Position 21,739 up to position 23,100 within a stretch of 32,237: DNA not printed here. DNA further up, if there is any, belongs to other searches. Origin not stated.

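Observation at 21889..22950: Unannotatable 353-aa protein translationally locked between argG and argC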

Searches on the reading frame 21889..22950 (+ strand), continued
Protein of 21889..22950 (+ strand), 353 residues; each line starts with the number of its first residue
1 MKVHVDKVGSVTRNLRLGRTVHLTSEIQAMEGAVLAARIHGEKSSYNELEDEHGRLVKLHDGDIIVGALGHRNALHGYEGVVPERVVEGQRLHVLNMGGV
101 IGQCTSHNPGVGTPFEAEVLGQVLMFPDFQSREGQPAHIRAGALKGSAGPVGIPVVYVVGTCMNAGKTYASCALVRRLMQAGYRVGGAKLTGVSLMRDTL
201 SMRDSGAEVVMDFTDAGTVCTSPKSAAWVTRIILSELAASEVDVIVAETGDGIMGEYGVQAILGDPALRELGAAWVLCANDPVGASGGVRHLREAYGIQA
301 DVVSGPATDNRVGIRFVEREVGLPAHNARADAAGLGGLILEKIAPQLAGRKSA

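Call 31: search_protein_families(library=pfam, proteins=[P0189, P0190, P0154, P0269, P0203, P0142], max_evalue=0.01)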
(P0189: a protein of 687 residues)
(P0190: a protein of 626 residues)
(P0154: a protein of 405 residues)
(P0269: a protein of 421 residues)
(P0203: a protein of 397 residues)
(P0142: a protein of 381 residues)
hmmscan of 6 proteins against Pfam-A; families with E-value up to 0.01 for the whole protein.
P0189 (687 aa): 1 family
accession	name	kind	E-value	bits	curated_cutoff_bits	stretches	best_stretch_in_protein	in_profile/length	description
PF22698.1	Semialdhyde_dhC_1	-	4.2e-09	36.9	27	2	619-675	87-144/165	Semialdehyde dehydrogenase, dimerisation domain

P0190 (626 aa): 2 families
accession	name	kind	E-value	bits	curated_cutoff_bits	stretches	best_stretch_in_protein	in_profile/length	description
PF00696.33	AA_kinase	-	5e-33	115.2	24.9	1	363-597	2-234/234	Amino acid kinase family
PF00702.32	Hydrolase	-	0.00045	21.1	26.4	1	196-306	45-157/191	haloacid dehalogenase-like hydrolase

P0154 (405 aa): 2 families
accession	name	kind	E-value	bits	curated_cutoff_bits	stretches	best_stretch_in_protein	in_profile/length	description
PF13500.12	AAA_26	-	0.0011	19.3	27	1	153-195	3-45/198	AAA domain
PF07755.17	DUF1611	-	0.0016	18.4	25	1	147-186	9-48/201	Domain of unknown function (DUF1611_C) P-loop domain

P0269 (421 aa): 0 families

P0203 (397 aa): 3 families
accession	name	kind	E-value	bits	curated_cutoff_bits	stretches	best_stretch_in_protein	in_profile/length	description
PF03205.20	MobB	-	2.7e-05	24.5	26.6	1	191-246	1-60/133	Molybdopterin guanine dinucleotide synthesis protein B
PF01656.29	CbiA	-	0.00018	21.9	25.4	1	192-226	1-35/125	CobQ/CobB/MinD/ParA nucleotide binding domain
PF07755.17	DUF1611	-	0.00026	20.9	25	1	187-225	10-48/201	Domain of unknown function (DUF1611_C) P-loop domain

P0142 (381 aa): 2 families
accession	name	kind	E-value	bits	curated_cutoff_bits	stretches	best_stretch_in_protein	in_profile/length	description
PF07755.17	DUF1611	-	0.0029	17.5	25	0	180-217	9-46/201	Domain of unknown function (DUF1611_C) P-loop domain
PF01656.29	CbiA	-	0.0048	17.3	25.4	1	186-221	1-36/125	CobQ/CobB/MinD/ParA nucleotide binding domain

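Call 43: list_cluster_members(proteins=[P0001, P0021, P0043, P0075, P0087, P0113, P0190, P0189])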
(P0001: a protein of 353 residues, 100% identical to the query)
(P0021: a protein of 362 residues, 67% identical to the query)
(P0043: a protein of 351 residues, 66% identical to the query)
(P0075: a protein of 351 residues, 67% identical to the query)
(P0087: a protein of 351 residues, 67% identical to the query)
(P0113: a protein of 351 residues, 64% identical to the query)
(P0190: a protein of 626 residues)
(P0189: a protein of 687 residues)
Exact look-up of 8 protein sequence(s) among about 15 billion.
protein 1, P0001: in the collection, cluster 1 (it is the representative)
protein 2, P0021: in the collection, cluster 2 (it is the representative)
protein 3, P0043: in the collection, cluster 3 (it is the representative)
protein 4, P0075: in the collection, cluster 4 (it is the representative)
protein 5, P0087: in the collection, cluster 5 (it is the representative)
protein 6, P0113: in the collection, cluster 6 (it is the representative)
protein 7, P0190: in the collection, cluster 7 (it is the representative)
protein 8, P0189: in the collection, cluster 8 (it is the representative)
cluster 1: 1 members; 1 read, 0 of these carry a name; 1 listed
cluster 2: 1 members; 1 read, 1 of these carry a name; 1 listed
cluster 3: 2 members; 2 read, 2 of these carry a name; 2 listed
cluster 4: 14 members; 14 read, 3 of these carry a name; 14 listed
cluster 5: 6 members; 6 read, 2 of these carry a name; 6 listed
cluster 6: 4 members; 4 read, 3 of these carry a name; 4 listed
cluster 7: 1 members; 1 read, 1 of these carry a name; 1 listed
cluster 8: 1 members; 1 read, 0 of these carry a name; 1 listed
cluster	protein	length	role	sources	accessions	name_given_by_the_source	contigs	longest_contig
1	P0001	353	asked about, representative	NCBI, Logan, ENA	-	-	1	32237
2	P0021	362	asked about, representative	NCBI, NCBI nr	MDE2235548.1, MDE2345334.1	MAG: hypothetical protein KGL13_02590 [Gammaproteobacteria bacterium] | hypothetical protein [Gammaproteobacteria bacterium]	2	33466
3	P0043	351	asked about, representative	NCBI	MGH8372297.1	MAG: hypothetical protein ACRETO_06165 [Gammaproteobacteria bacterium]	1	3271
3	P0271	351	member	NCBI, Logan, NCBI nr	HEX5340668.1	MAG TPA: hypothetical protein VFX47_07280 [Gammaproteobacteria bacterium] | hypothetical protein [Gammaproteobacteria bacterium]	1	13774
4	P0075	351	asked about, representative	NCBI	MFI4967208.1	MAG: hypothetical protein ACHQAU_00670 [Gammaproteobacteria bacterium]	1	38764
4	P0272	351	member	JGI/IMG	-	hypothetical protein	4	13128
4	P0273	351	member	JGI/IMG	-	hypothetical protein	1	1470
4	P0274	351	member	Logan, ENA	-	-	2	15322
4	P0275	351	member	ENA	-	-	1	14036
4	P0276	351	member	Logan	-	-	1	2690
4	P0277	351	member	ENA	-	-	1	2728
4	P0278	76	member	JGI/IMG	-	-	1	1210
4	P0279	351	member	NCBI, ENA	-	-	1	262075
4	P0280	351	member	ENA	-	-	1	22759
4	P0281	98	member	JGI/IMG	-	-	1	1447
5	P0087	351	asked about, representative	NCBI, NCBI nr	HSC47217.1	MAG TPA: hypothetical protein VLG68_03955 [Gammaproteobacteria bacterium] | hypothetical protein [Gammaproteobacteria bacterium]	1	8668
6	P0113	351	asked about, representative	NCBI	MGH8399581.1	MAG: hypothetical protein ACRESU_00635 [Gammaproteobacteria bacterium]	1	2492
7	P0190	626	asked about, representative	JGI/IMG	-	acetylglutamate kinase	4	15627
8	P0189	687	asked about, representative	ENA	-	-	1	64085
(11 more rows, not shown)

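Call 44: find_encoding_contigs(protein=P0190, flank=8000, max_places=3)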
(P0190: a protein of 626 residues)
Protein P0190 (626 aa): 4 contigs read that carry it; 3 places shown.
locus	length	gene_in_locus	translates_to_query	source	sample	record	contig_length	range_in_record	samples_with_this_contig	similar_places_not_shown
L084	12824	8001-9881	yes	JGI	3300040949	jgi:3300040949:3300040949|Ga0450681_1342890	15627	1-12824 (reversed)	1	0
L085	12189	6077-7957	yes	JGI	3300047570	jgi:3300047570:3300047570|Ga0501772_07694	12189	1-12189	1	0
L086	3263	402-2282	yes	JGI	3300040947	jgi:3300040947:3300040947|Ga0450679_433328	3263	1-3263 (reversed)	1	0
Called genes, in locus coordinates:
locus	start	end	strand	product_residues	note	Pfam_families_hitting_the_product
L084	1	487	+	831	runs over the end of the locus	-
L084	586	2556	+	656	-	PF17804:TSP_NTD, PF00595:PDZ, PF03572:Peptidase_S41, PF11818:DUF3340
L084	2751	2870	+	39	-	-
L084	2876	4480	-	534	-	-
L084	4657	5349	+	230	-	-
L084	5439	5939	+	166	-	-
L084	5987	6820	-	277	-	-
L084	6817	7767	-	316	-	PF00491:Arginase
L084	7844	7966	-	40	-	-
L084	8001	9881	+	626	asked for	PF00696:AA_kinase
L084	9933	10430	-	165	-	PF00578:AhpC-TSA, PF08534:Redoxin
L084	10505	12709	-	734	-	PF16656:Pur_ac_phosph_N, PF00149:Metallophos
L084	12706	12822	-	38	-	?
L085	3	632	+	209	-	?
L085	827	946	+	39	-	-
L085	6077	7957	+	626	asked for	PF00696:AA_kinase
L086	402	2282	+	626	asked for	PF00696:AA_kinase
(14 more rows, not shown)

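Call 45: find_encoding_contigs(protein=P0189, flank=8000, max_places=2)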
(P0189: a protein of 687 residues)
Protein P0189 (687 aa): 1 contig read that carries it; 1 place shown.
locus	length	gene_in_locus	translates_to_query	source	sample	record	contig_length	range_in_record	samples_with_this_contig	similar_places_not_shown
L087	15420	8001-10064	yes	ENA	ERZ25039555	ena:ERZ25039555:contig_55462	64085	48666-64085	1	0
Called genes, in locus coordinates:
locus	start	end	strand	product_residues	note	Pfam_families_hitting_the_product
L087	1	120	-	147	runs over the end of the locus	PF04314:LpqE-like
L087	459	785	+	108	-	-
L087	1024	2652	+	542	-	-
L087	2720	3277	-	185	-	-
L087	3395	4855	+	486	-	PF00069:Pkinase, PF07714:PK_Tyr_Ser-Thr, PF00069:Pkinase, PF17667:Pkinase_fungal (weak)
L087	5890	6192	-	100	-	-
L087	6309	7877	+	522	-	PF01316:Arg_repressor, PF00764:Arginosuc_synth (weak)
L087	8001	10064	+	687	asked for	PF22698:Semialdhyde_dhC_1 (faint)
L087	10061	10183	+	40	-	-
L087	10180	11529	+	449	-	PF00202:Aminotran_3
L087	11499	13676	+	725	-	PF00185:OTCace, PF00696:AA_kinase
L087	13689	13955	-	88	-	-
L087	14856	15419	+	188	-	?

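Call 46: search_protein_families(library=ncbifam, proteins=[P0190], max_evalue=0.001)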
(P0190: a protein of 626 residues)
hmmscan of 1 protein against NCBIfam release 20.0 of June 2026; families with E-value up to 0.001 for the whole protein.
P0190 (626 aa): 11 families
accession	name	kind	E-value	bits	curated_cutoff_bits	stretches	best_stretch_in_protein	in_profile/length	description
TIGR00761.1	argB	equivalog_domain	7.1e-37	127.1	151.3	1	364-595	2-231/231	acetylglutamate kinase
NF003641.0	PRK05279.1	equivalog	3.4e-30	105.3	344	2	500-619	170-290/441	amino-acid N-acetyltransferase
TIGR01890.1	N-Ac-Glu-synth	equivalog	3.4e-27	95.5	202.85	1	349-618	5-277/429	amino-acid N-acetyltransferase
NF003387.0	PRK04531.1-2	equivalog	1.8e-22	79.4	426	1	360-618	35-286/441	acetylglutamate kinase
NF010659.0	PRK14058.1-1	equivalog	4.1e-18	65.4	223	1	375-602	10-253/267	[LysW]-aminoadipate kinase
NF003386.0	PRK04531.1-1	equivalog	2.6e-14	53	417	1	362-618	42-291/442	acetylglutamate kinase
NF010662.0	PRK14058.1-4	equivalog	1.8e-13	50.3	194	1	364-602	2-248/264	[LysW]-aminoadipate/[LysW]-glutamate kinase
NF010661.0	PRK14058.1-3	equivalog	4.8e-13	48.8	251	1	382-613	18-267/283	acetylglutamate/acetylaminoadipate kinase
NF010660.0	PRK14058.1-2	equivalog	2.5e-08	34.1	241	1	378-602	13-245/249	[LysW]-aminoadipate/[LysW]-glutamate kinase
TIGR01027.1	proB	equivalog_domain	8.2e-07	28.5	186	1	520-619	146-252/363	glutamate 5-kinase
NF040647.1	IPPK_Arch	equivalog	1.1e-06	28.1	120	0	518-617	153-258/259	isopentenyl phosphate kinase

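Call 53: find_encoding_contigs(protein=P0130, flank=8000, max_places=2)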
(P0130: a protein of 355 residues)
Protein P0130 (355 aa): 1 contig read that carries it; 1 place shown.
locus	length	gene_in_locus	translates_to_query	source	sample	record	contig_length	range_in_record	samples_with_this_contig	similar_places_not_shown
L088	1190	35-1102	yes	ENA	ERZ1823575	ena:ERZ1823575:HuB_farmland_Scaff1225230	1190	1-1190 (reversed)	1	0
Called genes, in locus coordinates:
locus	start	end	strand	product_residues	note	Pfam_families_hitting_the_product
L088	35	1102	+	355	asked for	-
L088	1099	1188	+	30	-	?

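Call 54: find_encoding_contigs(protein=P0198, flank=8000, max_places=2)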
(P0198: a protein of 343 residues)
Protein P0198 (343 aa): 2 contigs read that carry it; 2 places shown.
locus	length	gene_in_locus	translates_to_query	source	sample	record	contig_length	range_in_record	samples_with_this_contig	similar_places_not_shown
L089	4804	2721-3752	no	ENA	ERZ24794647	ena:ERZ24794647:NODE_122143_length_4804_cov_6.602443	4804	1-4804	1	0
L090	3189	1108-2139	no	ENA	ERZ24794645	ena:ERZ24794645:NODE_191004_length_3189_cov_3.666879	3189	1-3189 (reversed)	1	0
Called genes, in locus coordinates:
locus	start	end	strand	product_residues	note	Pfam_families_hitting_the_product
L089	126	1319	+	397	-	PF00764:Arginosuc_synth, PF20979:Arginosuc_syn_C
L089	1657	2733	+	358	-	PF02729:OTCace_N, PF00185:OTCace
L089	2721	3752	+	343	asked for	-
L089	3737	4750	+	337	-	PF01118:Semialdhyde_dh, PF22698:Semialdhyde_dhC_1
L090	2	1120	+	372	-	?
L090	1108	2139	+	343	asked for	-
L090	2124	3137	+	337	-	PF01118:Semialdhyde_dh, PF22698:Semialdhyde_dhC_1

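Call 55: find_encoding_contigs(protein=P0268, flank=8000, max_places=2)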
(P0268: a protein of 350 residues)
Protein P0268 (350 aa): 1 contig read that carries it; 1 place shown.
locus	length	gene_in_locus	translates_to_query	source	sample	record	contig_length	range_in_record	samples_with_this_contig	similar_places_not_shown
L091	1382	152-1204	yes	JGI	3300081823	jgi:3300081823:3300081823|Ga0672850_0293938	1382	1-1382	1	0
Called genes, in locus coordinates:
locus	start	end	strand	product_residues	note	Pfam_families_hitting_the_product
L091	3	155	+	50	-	?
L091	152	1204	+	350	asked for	-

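Call 64: search_protein_families(library=pfam, proteins=[L037:4246-5499:+, L037:3759-4175:-, L037:13211-15127:-, L037:12278-13120:-], max_evalue=0.001)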
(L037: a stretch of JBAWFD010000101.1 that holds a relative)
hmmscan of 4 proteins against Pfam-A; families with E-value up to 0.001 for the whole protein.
L037:4246-5499:+ (417 aa): 1 family
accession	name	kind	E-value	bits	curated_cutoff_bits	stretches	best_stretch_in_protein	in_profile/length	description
PF00202.27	Aminotran_3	-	3.6e-93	312.9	30.5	1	48-408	10-400/403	Aminotransferase class-III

L037:3759-4175:- (138 aa): 2 families
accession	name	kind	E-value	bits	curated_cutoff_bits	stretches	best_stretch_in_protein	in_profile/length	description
PF02863.23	Arg_repressor_C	-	8.5e-16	58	25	1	75-127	13-65/68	Arginine repressor, C-terminal domain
PF01316.27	Arg_repressor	-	6.4e-09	35.9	27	1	4-51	7-54/70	Arginine repressor, DNA binding domain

L037:13211-15127:- (638 aa): 5 families
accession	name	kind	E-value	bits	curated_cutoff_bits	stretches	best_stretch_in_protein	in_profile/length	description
PF00664.28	ABC_membrane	-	4.4e-41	141.8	28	1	61-333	3-274/274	ABC transporter transmembrane region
PF00005.33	ABC_tran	-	2.1e-34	119.5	25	1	395-544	1-137/137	ABC transporter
PF02463.25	SMC_N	-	1.9e-07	31.2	40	1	479-585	135-210/220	RecF/RecN/SMC N terminal domain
PF13191.12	AAA_16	-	0.00019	22.4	32.6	1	406-563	25-160/167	AAA ATPase domain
PF13401.12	AAA_22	-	0.00057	20.6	27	0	408-546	8-96/130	AAA domain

L037:12278-13120:- (280 aa): 6 families
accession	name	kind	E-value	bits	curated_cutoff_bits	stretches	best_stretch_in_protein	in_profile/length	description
PF00106.31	adh_short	-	1.2e-47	162.4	26.6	1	11-192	3-189/195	short chain dehydrogenase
PF13561.12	adh_short_C2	-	2.1e-36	126.1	27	1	17-204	3-194/236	Enoyl-(Acyl carrier protein) reductase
PF08659.16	KR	-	1.6e-11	44.9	22.6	1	11-178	3-176/180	KR domain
PF01370.27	Epimerase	-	7.8e-07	29.2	20.9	1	11-167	1-157/240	NAD dependent epimerase/dehydratase family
PF13460.12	NAD_binding_10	-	3.9e-06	27.3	27.2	1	16-141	2-100/184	NAD(P)H-binding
PF00107.32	ADH_zinc_N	-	8.6e-06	26.2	31.8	1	19-89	1-67/129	Zinc-binding dehydrogenase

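Call 67: find_encoding_contigs(protein=P0221, flank=8000, max_places=2)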
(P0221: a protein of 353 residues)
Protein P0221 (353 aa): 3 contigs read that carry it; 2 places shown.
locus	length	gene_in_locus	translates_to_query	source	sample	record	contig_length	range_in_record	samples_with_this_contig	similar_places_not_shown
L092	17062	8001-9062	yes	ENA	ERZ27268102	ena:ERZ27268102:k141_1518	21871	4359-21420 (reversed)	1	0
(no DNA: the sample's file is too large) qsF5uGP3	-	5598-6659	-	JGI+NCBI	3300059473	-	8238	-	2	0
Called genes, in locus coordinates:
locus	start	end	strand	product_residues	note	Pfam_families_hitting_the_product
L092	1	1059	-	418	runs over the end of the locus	-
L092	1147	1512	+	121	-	-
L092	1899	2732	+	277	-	PF00117:GATase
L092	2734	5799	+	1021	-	PF25596:CPSase_L_D1, PF02786:CPSase_L_D2, PF02787:CPSase_L_D3, PF25596:CPSase_L_D1, PF02222:ATP-grasp (weak), PF02655:ATP-grasp_3, PF02786:CPSase_L_D2, PF07478:Dala_Dala_lig_C (weak), +2 more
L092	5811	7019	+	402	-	PF00764:Arginosuc_synth, PF03054:tRNA_Me_trans (faint), PF06508:QueC (weak), PF20979:Arginosuc_syn_C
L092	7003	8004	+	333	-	PF02729:OTCace_N, PF00185:OTCace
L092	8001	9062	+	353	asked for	-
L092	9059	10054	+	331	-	PF01118:Semialdhyde_dh, PF22698:Semialdhyde_dhC_1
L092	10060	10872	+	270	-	PF00696:AA_kinase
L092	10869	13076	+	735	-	PF24827:AstE_AspA_cat, PF00206:Lyase_1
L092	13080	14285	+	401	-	PF00202:Aminotran_3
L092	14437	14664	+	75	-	-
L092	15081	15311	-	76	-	PF12762:DDE_Tnp_IS1595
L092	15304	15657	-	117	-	-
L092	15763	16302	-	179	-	PF21711:DCTN5, PF25087:GMPPB_C (faint), PF25084:LbH_EIF2B (weak), PF00132:Hexapep (weak), PF14602:Hexapep_2 (weak)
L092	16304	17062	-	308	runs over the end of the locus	PF00696:AA_kinase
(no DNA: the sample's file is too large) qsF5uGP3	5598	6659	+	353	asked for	-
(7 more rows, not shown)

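Call 68: find_encoding_contigs(protein=P0192, flank=8000, max_places=2)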
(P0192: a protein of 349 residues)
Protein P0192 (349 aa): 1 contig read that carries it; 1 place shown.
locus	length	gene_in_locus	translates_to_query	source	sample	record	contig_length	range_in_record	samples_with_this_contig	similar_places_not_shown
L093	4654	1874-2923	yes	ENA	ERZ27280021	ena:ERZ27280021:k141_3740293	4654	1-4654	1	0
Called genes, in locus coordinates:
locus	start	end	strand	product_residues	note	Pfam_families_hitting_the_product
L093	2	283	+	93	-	?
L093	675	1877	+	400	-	PF00764:Arginosuc_synth, PF06508:QueC (weak), PF20979:Arginosuc_syn_C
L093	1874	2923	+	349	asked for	-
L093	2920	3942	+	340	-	PF02729:OTCace_N, PF00185:OTCace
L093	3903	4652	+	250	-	?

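Call 69: find_encoding_contigs(protein=P0238, flank=8000, max_places=2)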
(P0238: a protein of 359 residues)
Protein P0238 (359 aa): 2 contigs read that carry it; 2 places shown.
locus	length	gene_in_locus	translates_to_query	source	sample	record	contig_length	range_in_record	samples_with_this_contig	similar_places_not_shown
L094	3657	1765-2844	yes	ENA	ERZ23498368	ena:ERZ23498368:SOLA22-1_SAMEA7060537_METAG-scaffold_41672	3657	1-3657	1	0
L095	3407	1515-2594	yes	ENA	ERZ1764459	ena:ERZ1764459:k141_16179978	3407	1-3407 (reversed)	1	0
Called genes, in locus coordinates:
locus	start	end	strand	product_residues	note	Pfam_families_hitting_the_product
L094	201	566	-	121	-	-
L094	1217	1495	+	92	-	PF00185:OTCace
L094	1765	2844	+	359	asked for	-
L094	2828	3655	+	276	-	?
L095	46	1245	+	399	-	PF02729:OTCace_N, PF00185:OTCace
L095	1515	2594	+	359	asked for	-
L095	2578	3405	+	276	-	?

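Call 71: search_protein_families(library=pfam, proteins=[L092:10869-13076:+, L092:8001-9062:+], max_evalue=0.01)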
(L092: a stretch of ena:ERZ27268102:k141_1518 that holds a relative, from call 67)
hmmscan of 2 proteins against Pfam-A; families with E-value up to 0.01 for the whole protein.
L092:10869-13076:+ (735 aa): 3 families
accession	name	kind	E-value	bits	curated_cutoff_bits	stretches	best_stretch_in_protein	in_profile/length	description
PF00206.25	Lyase_1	-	3.9e-58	197.8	27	1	319-601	13-312/312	Lyase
PF24827.1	AstE_AspA_cat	-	2.1e-18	67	25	1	28-201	3-177/192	Succinylglutamate desuccinylase/Aspartoacylase catalytic domain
PF04952.20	AstE_AspA_hybrid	-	0.0027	18.1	25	1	245-288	22-66/76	AstE/AspA barrel-sandwich hybrid domain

L092:8001-9062:+ (353 aa): 1 family
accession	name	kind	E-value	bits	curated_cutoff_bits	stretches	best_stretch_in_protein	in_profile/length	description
PF03205.20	MobB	-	4.2e-05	23.9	26.6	1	155-207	1-57/133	Molybdopterin guanine dinucleotide synthesis protein B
